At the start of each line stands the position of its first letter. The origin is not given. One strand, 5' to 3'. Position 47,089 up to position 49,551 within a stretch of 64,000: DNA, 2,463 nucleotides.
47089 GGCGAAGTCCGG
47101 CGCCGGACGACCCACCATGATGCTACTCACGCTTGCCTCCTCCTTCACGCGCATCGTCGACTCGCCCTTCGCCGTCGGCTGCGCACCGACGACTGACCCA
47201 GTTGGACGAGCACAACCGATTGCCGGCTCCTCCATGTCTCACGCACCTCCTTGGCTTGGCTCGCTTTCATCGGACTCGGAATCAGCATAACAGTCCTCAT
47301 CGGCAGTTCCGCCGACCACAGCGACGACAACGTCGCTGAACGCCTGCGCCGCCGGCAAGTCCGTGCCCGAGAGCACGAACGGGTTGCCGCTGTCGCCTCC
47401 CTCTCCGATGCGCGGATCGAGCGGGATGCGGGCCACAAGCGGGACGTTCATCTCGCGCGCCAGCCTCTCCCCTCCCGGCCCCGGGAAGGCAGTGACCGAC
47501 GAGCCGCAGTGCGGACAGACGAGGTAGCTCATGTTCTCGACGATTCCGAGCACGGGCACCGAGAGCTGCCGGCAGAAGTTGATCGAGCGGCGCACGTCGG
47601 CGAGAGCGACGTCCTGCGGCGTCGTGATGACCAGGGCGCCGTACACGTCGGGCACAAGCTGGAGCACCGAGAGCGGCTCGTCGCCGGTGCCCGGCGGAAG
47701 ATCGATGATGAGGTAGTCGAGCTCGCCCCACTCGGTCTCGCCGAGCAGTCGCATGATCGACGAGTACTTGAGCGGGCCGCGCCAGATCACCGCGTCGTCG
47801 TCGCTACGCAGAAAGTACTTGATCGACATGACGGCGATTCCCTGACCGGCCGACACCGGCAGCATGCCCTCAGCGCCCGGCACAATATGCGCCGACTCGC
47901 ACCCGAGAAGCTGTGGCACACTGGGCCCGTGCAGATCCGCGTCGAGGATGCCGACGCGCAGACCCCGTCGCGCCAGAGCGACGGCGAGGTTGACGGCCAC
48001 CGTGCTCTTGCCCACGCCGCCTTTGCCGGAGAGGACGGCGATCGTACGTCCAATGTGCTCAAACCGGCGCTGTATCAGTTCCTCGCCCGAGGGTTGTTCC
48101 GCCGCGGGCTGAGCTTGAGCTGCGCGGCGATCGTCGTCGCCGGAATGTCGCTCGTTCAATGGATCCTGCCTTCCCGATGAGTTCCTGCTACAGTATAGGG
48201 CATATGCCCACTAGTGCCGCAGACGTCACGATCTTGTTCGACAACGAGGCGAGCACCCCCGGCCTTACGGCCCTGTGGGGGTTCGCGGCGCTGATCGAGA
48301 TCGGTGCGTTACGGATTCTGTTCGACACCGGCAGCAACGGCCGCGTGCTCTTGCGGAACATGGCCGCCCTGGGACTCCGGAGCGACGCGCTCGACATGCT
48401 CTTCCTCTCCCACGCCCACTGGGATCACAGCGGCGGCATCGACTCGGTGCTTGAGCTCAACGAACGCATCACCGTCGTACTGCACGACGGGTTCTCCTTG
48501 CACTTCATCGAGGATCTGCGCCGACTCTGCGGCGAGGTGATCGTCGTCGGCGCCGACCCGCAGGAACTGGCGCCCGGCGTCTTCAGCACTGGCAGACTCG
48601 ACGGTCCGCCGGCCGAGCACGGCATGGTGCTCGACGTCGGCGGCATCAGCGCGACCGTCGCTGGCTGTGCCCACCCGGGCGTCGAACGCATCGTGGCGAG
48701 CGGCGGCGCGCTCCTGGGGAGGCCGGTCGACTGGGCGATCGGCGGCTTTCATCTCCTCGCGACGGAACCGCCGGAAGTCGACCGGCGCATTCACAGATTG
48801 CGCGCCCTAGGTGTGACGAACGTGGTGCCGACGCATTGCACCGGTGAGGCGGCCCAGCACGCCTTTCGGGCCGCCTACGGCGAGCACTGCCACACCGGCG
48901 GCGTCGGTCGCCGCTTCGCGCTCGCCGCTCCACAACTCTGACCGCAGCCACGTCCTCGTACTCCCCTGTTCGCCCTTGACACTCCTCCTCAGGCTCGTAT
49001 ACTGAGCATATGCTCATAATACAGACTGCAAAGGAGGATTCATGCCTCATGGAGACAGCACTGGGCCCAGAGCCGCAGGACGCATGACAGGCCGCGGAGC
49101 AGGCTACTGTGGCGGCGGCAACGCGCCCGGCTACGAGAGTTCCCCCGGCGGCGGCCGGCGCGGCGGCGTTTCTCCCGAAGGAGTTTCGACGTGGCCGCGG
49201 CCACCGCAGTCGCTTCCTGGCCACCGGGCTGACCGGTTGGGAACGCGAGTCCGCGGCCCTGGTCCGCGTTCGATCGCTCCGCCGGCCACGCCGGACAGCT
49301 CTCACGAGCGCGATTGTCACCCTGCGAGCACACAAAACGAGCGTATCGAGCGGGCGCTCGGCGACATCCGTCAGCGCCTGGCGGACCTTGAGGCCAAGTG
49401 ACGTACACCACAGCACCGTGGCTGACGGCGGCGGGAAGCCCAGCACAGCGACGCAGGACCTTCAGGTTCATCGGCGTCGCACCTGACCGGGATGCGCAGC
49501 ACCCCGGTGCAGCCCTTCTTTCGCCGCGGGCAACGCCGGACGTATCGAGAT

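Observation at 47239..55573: Nitrogenase-independent NifX-like / DUF134 / MinD-ferredoxin ATPase / Mrp cluster extended by a MoxR-VWA pair and a Sec-peroxiredoxin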

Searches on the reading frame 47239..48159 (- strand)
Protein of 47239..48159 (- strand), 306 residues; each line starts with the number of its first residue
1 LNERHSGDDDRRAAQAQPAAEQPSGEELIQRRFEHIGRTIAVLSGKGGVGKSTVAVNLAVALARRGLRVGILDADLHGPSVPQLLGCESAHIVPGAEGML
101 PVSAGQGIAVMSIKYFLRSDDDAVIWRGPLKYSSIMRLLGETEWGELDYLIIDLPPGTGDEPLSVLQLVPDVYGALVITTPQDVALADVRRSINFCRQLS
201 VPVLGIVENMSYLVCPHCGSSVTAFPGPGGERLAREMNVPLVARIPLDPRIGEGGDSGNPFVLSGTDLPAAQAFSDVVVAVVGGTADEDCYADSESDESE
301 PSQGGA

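Call 7: search_protein_families(library=pfam, proteins=[window:47239-48159:-], max_evalue=0.01)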
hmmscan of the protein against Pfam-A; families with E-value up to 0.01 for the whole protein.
window:47239-48159:- (306 aa): 12 families
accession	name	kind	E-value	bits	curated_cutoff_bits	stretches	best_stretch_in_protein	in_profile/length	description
PF10609.15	ParA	-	2.1e-95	319.2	27.1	1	36-281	2-245/246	NUBPL iron-transfer P-loop NTPase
PF01656.29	CbiA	-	2e-13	50.8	25.4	1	40-200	1-66/125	CobQ/CobB/MinD/ParA nucleotide binding domain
PF13614.12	AAA_31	-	1.3e-10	41.9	27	1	38-76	2-40/177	AAA domain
PF09140.17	MipZ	-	4.8e-08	33.1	20.7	1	40-87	3-50/262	ATPase MipZ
PF03308.22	MeaB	-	2.3e-06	27.3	23.1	1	19-75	13-70/273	Methylmalonyl Co-A mutase-associated GTPase MeaB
PF02374.21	ArsA_ATPase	-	4.5e-06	26.5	24.3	1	40-75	3-38/305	Anion-transporting ATPase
PF00142.24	Fer4_NifH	-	3.9e-05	23.7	25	1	43-81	5-43/271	4Fe-4S iron sulfur cluster binding proteins, NifH/frxC family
PF13481.12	AAA_25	-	0.00014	22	27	1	23-68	20-62/195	AAA domain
PF25199.1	nSTAND_NTPase5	-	0.00019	21.7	34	1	34-78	37-82/145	Novel STAND NTPase 5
PF07015.17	VirC1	-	0.0072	16.1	24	0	40-77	4-41/231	VirC1 protein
PF20720.3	nSTAND3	-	0.0089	16.2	27.2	0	40-69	19-48/155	Novel STAND NTPase 3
PF01583.26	APS_kinase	-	0.0092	16.5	21.1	0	41-75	5-39/152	Adenylylsulphate kinase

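Call 27: search_protein_families(library=ncbifam, proteins=[window:47239-48159:-], max_evalue=0.001)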
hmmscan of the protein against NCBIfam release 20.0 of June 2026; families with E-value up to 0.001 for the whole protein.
window:47239-48159:- (306 aa): 25 families
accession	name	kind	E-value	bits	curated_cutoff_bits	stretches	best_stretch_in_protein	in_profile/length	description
NF041136.1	MrpORP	equivalog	4.9e-104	348.5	450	1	34-288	2-255/365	iron-sulfur cluster carrier protein MrpORP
NF008669.0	PRK11670.1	equivalog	8.5e-75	251.9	348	1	38-280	108-348/369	iron-sulfur cluster carrier protein ApbC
TIGR01969.1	minD_arch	subfamily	2e-22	79.6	201.75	2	38-89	1-52/251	cell division ATPase MinD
TIGR01968.1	minD_bact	equivalog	2.2e-15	56.7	212.9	1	38-89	2-53/261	septum site-determining protein MinD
NF041546.1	ParA_partition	equivalog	5e-12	45.8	180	1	39-76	1-38/203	ParA family partition ATPase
NF047398.1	AAA_KGGVGR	domain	6.2e-11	43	90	1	39-91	4-56/190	KGGVGR-motif variant AAA ATPase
TIGR03815.1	CpaE_hom_Actino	equivalog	3.8e-10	39.4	154.45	1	32-91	106-165/340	septum site-determining protein Ssd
NF008079.0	PRK10818.1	equivalog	2.9e-08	33.4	508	1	37-89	2-54/270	septum site-determining protein MinD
TIGR01007.1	eps_fam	subfamily_domain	1.1e-07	31.6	108.05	1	38-81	18-61/204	polysaccharide biosynthesis tyrosine autokinase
TIGR03018.1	pepcterm_TyrKin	hypoth_equivalog_domain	1.9e-07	30.6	230.65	1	34-90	32-89/207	XrtA-associated tyrosine autokinase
NF053622.1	ATPseBagAMYCTU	equivalog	1.1e-06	28.3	400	1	39-72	8-41/325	ATPase BagA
TIGR04291.1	arsen_driv_ArsA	equivalog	1.5e-06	27.2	650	1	17-72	300-354/565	arsenical pump-driving ATPase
TIGR03371.1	cellulose_yhjQ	equivalog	2.7e-06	27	157.85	1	39-77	3-41/246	cellulose biosynthesis protein BcsQ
TIGR00345.1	GET3_arsA_TRC40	subfamily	4.1e-06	26.5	135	1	43-75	2-34/299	TRC40/GET3/ArsA family transport-energizing ATPase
TIGR01281.1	DPOR_bchL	equivalog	5.5e-06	25.9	345.15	1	43-73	5-35/268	ferredoxin:protochlorophyllide reductase (ATP-dependent) iron-sulfur ATP-binding protein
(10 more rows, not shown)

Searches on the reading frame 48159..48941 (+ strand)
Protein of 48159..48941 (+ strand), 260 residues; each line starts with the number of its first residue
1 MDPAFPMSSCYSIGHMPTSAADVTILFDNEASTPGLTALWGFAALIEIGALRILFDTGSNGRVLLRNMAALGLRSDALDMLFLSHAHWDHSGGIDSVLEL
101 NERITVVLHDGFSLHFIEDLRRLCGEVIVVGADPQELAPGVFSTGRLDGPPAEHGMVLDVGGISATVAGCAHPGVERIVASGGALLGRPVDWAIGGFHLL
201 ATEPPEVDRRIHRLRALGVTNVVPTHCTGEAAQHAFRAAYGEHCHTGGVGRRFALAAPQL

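Call 7: search_protein_families(library=pfam, proteins=[window:48159-48941:+], max_evalue=0.01)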
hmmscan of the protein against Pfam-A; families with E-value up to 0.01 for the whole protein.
window:48159-48941:+ (260 aa): 2 families
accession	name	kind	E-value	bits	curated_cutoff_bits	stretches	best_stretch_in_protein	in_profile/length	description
PF12706.13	Lactamase_B_2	-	3.4e-07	30.5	27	1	52-112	2-66/200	Beta-lactamase superfamily domain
PF00753.33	Lactamase_B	-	5.7e-07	30.1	22.7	1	43-100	8-66/196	Metallo-beta-lactamase superfamily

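Call 27: search_protein_families(library=ncbifam, proteins=[window:48159-48941:+], max_evalue=0.001)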
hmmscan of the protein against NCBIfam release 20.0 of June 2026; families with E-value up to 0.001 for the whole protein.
window:48159-48941:+ (260 aa): 15 families
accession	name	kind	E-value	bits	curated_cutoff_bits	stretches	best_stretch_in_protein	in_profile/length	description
NF000440.2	blaTHIN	exception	1.9e-06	27.2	700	1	62-107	85-129/316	THIN family subclass B3 metallo-beta-lactamase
NF033105.1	bla_subclass_B3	equivalog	3.5e-06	26.5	240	1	44-96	26-80/257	subclass B3 metallo-beta-lactamase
NF041257.1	GntH_guanitoxin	equivalog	1.9e-05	23.7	333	1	42-97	32-87/374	guanitoxin biosynthesis MBL fold metallo-hydrolase GntH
NF049846.1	blaAHM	exception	2.4e-05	23.4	590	1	44-99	76-131/304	AHM family subclass B3-like metallo-beta-lactamase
NF040468.1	blaECM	exception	4.5e-05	22.8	640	1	47-97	77-129/303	ECM family subclass B3 metallo-beta-lactamase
TIGR02651.1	RNase_Z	equivalog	0.00012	21.2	292.95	1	44-99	21-73/302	ribonuclease Z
NF033185.1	B3_Acin_new2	exception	0.00016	21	625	1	45-96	55-108/285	putative subclass B3 metallo-beta-lactamase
NF000801.0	PRK00055.1-3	equivalog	0.00022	20.4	252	1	43-99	22-75/307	ribonuclease Z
NF012229.1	bla_class_B_core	domain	0.00024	21.3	100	1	50-96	24-70/139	metallo-beta-lactamase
NF033106.1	blaL1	exception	0.0003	19.8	560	1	52-96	70-116/290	L1 family subclass B3 metallo-beta-lactamase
NF045584.1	cas14_MBL_CASP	equivalog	0.00035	19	800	1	41-97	14-70/612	type VII CRISPR-associated protein Cas14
NF002558.0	PRK02126.1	subfamily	0.00036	19.6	315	1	52-100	29-70/345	ribonuclease Z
NF040469.1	blaEFM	exception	0.0005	19.3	610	1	42-95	70-126/302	EFM family subclass B3 metallo-beta-lactamase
NF000427.2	blaCAU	exception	0.00059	19.2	500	1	51-95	36-83/262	CAU/MBL1b family subclass B3 metallo-beta-lactamase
NF047893.1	blaSAM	exception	0.00078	18.8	550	0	42-100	64-125/295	SAM family subclass B3 metallo-beta-lactamase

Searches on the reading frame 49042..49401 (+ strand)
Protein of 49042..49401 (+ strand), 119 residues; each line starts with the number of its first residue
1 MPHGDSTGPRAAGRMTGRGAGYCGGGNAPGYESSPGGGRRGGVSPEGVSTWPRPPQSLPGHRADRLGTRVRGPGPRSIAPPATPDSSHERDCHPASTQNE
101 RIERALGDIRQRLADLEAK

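Call 7: search_protein_families(library=pfam, proteins=[window:49042-49401:+], max_evalue=0.01)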
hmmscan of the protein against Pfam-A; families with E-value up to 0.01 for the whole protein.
window:49042-49401:+ (119 aa): 1 family
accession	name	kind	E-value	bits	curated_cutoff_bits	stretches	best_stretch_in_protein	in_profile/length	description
PF17253.7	DUF5320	-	3.3e-11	44.6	27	1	1-116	1-99/99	Family of unknown function (DUF5320)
